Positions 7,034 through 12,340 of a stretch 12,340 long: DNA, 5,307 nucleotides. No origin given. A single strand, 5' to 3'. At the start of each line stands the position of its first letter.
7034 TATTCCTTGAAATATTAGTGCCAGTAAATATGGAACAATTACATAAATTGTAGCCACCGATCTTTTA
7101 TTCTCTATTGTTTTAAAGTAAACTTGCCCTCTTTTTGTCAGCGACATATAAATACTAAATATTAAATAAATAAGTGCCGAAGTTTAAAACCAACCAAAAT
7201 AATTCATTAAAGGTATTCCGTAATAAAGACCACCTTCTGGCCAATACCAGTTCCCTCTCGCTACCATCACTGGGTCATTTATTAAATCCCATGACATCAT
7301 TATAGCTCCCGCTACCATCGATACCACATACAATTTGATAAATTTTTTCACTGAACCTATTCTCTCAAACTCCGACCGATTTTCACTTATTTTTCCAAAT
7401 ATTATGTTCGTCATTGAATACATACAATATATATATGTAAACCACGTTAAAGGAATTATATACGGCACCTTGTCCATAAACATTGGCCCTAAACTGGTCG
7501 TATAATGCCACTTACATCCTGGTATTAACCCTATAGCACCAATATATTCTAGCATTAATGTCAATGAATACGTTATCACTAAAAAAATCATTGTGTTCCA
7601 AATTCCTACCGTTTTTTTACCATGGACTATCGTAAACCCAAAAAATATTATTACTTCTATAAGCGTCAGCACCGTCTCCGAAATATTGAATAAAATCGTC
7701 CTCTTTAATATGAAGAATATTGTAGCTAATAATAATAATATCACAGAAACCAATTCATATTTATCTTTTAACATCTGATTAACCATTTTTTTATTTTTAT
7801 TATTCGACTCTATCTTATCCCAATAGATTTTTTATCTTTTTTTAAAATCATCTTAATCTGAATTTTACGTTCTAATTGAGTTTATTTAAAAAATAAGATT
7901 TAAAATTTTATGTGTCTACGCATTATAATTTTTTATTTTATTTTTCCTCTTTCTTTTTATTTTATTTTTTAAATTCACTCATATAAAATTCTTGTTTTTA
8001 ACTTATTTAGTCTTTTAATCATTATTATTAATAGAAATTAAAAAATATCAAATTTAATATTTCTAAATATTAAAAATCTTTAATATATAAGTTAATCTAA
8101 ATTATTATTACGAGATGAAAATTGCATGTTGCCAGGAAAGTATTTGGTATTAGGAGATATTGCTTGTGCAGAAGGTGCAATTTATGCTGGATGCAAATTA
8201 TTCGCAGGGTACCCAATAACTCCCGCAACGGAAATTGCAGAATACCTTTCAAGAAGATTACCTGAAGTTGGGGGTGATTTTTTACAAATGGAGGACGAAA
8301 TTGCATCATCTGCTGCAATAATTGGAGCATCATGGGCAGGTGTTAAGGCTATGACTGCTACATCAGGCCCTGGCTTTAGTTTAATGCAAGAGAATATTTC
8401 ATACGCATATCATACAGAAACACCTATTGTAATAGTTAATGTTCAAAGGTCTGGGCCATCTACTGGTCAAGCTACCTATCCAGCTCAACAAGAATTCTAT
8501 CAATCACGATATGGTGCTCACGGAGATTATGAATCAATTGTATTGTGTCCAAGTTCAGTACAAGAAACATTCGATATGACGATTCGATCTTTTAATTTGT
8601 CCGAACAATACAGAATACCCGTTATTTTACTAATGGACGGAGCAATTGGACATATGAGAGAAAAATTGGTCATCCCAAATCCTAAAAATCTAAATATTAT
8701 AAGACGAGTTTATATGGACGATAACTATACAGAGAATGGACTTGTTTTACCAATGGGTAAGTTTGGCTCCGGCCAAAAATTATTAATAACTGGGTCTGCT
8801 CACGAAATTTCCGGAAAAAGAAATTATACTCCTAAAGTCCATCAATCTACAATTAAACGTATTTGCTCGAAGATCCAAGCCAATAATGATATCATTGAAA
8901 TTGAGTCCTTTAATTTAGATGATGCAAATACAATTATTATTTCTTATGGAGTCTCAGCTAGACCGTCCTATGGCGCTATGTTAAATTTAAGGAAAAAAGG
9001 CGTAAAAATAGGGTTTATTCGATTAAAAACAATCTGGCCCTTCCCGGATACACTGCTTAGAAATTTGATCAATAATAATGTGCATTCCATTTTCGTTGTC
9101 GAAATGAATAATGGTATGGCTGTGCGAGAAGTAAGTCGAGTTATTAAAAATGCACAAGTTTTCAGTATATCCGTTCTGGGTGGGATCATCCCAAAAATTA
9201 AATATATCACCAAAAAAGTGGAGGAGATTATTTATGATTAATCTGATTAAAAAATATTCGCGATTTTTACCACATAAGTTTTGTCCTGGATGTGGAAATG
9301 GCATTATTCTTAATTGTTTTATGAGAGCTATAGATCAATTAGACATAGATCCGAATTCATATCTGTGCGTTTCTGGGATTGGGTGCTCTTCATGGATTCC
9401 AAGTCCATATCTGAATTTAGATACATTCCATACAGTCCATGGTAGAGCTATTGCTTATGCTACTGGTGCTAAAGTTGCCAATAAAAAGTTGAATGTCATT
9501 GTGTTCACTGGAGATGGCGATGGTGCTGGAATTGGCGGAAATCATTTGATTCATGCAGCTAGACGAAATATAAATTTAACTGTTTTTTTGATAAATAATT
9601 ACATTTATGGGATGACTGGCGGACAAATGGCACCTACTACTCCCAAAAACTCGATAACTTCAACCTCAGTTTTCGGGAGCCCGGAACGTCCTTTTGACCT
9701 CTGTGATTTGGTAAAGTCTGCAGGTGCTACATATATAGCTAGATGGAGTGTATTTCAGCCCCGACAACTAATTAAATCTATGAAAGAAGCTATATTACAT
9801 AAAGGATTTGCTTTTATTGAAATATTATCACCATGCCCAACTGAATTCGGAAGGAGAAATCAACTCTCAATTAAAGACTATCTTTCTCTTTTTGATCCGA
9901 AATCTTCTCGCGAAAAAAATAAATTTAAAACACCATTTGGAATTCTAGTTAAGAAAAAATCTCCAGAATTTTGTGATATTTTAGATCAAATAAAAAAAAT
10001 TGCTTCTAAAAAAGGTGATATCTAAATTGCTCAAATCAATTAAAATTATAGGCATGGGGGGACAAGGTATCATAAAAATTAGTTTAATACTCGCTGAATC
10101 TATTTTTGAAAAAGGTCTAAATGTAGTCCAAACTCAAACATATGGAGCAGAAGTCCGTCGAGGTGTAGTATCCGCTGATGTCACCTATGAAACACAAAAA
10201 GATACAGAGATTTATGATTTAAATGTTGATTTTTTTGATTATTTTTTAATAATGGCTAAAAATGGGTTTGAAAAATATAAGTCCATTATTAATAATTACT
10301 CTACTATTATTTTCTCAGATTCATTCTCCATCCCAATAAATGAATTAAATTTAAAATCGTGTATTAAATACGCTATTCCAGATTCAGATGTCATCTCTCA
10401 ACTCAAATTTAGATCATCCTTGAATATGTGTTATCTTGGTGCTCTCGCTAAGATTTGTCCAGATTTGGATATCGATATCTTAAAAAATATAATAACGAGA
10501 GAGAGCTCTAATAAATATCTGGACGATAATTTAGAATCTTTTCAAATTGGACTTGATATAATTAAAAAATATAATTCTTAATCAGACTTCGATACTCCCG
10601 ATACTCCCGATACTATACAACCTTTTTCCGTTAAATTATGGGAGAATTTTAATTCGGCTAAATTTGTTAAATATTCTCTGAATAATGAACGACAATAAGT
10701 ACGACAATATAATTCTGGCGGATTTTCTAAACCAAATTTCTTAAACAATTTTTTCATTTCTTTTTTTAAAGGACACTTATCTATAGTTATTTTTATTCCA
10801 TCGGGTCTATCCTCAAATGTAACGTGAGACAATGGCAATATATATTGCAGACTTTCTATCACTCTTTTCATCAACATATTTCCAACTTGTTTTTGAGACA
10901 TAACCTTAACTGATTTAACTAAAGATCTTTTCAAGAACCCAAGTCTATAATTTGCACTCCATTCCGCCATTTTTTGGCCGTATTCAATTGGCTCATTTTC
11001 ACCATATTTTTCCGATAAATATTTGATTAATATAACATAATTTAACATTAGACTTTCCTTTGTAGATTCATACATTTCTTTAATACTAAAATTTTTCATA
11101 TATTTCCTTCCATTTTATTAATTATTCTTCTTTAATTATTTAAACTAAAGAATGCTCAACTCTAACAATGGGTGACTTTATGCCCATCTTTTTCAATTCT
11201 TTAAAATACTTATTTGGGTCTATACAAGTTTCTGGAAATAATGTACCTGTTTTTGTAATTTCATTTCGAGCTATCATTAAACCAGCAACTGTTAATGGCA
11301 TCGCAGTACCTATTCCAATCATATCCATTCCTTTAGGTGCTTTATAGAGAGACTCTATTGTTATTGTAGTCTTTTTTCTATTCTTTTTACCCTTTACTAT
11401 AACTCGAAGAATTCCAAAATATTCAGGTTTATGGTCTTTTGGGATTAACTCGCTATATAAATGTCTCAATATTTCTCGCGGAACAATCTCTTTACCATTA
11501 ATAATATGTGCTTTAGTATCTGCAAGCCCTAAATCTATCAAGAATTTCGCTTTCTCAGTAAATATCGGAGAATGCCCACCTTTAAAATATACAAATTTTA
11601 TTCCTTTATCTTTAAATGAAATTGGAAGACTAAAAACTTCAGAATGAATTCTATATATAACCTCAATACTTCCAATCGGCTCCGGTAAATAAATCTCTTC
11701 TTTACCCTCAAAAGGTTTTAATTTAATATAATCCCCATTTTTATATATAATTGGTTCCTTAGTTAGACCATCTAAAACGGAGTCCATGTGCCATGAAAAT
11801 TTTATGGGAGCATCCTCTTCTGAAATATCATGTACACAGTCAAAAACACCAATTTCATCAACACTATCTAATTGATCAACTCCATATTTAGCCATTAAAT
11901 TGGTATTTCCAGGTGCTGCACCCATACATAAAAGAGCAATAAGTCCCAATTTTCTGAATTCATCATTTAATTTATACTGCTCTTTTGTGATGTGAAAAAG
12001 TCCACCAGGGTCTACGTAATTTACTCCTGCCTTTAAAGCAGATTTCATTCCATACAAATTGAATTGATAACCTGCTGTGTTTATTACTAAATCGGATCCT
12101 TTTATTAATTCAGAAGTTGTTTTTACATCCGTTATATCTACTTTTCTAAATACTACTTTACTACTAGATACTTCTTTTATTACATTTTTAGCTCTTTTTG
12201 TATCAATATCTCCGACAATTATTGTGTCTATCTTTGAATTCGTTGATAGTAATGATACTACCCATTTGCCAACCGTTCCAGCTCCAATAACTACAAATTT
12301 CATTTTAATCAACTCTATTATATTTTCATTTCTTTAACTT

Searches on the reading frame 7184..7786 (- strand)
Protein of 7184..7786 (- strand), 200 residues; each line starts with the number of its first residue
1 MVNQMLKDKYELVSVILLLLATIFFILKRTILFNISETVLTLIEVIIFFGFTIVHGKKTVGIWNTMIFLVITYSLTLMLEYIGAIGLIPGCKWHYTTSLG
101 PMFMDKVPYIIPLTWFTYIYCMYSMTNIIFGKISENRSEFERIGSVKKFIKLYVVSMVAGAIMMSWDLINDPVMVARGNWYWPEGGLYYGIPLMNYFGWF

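Call 5: search_protein_families(library=pfam, proteins=[window:7184-7786:-], max_evalue=0.01)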
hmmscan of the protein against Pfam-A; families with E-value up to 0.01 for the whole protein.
window:7184-7786:- (200 aa): 1 family
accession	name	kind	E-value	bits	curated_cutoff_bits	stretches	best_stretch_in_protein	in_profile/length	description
PF04240.17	Caroten_synth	-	1.6e-29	103.8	25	1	45-200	10-146/209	Carotenoid biosynthesis protein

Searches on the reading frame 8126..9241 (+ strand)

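Call 5: search_protein_families(library=pfam, proteins=[window:8126-9241:+], max_evalue=0.01)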
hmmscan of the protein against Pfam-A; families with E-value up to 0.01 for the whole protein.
window:8126-9241:+ (371 aa): 4 families
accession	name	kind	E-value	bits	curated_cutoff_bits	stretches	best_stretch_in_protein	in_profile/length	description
PF01855.24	POR_N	-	8.4e-67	225.7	27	1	16-238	1-224/231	Pyruvate flavodoxin/ferredoxin oxidoreductase, thiamine diP-bdg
PF17147.9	PFOR_II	-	1.1e-15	58.3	27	1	267-355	1-96/102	Pyruvate:ferredoxin oxidoreductase core domain II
PF02780.25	Transketolase_C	-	9e-05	22.8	25.9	1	268-342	11-86/124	Transketolase, C-terminal domain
PF02776.23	TPP_enzyme_N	-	0.0023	18.1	26.8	1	26-123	19-113/119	Thiamine pyrophosphate enzyme, N-terminal TPP binding domain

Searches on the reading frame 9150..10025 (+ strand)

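Call 5: search_protein_families(library=pfam, proteins=[window:9150-10025:+], max_evalue=0.01)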
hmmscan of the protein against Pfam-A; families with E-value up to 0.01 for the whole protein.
window:9150-10025:+ (291 aa): 1 family
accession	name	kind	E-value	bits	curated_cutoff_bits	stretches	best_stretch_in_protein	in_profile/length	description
PF02775.26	TPP_enzyme_C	-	4.1e-33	114.7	21.9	1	77-225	2-151/151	Thiamine pyrophosphate enzyme, C-terminal TPP binding domain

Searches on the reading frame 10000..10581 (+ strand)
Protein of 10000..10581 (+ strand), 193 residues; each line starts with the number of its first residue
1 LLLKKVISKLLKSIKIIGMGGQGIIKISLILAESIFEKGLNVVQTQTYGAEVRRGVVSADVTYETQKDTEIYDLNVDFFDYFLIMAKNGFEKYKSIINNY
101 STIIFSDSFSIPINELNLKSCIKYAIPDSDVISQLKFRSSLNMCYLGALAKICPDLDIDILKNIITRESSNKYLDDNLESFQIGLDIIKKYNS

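Call 5: search_protein_families(library=pfam, proteins=[window:10000-10581:+], max_evalue=0.01)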
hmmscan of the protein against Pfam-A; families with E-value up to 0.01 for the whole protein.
window:10000-10581:+ (193 aa): 1 family
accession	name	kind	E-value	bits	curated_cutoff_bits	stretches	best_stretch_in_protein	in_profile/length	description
PF01558.24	POR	-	1e-18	68.5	27.4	1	20-185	1-172/173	Pyruvate ferredoxin/flavodoxin oxidoreductase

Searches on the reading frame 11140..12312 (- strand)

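Call 5: search_protein_families(library=pfam, proteins=[window:11140-12312:-], max_evalue=0.01)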
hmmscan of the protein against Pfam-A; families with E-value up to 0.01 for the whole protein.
window:11140-12312:- (390 aa): 6 families
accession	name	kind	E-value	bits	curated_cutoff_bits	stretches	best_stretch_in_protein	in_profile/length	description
PF03435.24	Sacchrp_dh_NADP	-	2.3e-21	76.9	25.1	1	7-126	2-128/129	Saccharopine dehydrogenase NADP binding domain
PF16653.10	Sacchrp_dh_C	-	1.3e-20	75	31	1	131-378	1-265/265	Saccharopine dehydrogenase C-terminal domain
PF00056.29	Ldh_1_N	-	2.2e-05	24.9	27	1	4-82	1-79/141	lactate/malate dehydrogenase, NAD binding domain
PF01073.25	3Beta_HSD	-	4e-05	23.2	22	1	7-83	2-77/280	3-beta hydroxysteroid dehydrogenase/isomerase family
PF01488.26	Shikimate_DH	-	0.00049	20.6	24.3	1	4-80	13-83/138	Shikimate / quinate 5-dehydrogenase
PF02254.24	TrkA_N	-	0.0083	16.9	23.8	0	6-65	1-54/116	TrkA-N domain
